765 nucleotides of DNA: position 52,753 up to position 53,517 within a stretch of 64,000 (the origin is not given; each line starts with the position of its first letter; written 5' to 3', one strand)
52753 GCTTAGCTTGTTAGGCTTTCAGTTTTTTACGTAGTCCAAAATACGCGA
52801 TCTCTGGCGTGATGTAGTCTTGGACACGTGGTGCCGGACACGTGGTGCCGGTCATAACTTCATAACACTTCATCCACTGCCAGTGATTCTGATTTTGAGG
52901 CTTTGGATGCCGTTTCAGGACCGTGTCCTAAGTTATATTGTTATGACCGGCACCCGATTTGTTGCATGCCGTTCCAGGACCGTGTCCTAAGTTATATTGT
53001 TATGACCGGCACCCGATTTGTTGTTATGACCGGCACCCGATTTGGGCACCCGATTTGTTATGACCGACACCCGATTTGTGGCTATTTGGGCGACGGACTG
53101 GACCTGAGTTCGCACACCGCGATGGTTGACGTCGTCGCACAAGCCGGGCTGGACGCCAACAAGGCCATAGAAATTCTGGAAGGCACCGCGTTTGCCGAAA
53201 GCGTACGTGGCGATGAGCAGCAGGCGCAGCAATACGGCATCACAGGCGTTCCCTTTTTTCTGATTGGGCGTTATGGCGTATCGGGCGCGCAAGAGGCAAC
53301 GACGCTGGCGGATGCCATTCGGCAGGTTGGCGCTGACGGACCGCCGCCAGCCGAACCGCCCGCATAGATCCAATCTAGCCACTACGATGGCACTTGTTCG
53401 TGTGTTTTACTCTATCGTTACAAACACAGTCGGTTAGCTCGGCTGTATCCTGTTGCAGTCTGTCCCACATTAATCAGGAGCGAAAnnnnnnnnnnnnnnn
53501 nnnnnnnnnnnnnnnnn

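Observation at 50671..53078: Two same-orientation copies of a MITE-like element with Tn7/Mu-style multi-site ends bracket a cassette gene and truncate a DsbA-like gene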

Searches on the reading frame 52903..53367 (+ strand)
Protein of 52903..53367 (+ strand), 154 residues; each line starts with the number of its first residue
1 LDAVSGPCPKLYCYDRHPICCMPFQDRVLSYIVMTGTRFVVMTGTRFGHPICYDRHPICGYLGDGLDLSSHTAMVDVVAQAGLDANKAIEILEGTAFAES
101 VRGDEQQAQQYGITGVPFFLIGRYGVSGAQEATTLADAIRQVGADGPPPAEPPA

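Call 86: search_protein_families(library=pfam, proteins=[window:52903-53367:+], max_evalue=0.01)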
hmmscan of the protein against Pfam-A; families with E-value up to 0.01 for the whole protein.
window:52903-53367:+ (154 aa): 1 family
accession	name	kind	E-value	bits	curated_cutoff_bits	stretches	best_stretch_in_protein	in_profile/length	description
PF01323.26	DSBA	-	5.2e-15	56.2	25.6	1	61-139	112-190/191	DSBA-like thioredoxin domain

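Call 87: search_solved_structures(query=window:52903-53364:+, max_evalue=0.001, show_alignments=1)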
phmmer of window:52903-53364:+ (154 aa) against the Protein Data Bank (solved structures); distinct sequences matched with E-value up to 0.001: 3.
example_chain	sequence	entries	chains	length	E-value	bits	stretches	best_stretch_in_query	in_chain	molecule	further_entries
5cnw_A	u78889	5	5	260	4.1e-18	68.9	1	58-148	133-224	FrnE protein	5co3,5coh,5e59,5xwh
5cp1_A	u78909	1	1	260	4.1e-18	68.9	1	58-148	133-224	FrnE protein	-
3gl5_A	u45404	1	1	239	9.6e-13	51.4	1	71-146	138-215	Putative DsbA oxidoreductase SCO1869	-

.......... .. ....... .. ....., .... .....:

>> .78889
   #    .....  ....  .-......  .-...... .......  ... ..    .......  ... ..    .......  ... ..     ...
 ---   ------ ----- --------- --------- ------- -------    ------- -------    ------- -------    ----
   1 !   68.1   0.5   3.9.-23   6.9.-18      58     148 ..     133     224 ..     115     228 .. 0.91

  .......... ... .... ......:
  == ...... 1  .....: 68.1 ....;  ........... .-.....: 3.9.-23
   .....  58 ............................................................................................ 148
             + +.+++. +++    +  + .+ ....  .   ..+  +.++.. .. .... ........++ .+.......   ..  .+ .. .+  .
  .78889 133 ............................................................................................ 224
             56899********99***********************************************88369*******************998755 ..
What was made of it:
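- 53074..53367 (+): 3' half of a DsbA/FrnE-type thiol-disulfide oxidoreductase gene. It is cut exactly at J2's outer edge, and the 5' half is absent from the window. Matches PDB FrnE 5cnw residues 133-224/260, E 4e-18 (call 87).
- One copy abuts a broken gene (calls 86, 87).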

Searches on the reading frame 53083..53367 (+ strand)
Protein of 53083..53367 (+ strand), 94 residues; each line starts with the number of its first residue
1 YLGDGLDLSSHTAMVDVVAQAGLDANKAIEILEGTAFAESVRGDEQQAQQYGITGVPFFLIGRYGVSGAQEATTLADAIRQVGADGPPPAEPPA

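Call 12: search_protein_families(library=pfam, proteins=[window:53083-53367:+], max_evalue=0.01)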
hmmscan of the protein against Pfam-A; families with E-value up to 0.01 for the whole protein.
window:53083-53367:+ (94 aa): 1 family
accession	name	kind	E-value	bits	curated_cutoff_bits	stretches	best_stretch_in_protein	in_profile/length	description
PF01323.26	DSBA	-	2.2e-15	57.4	25.6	1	1-79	112-190/191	DSBA-like thioredoxin domain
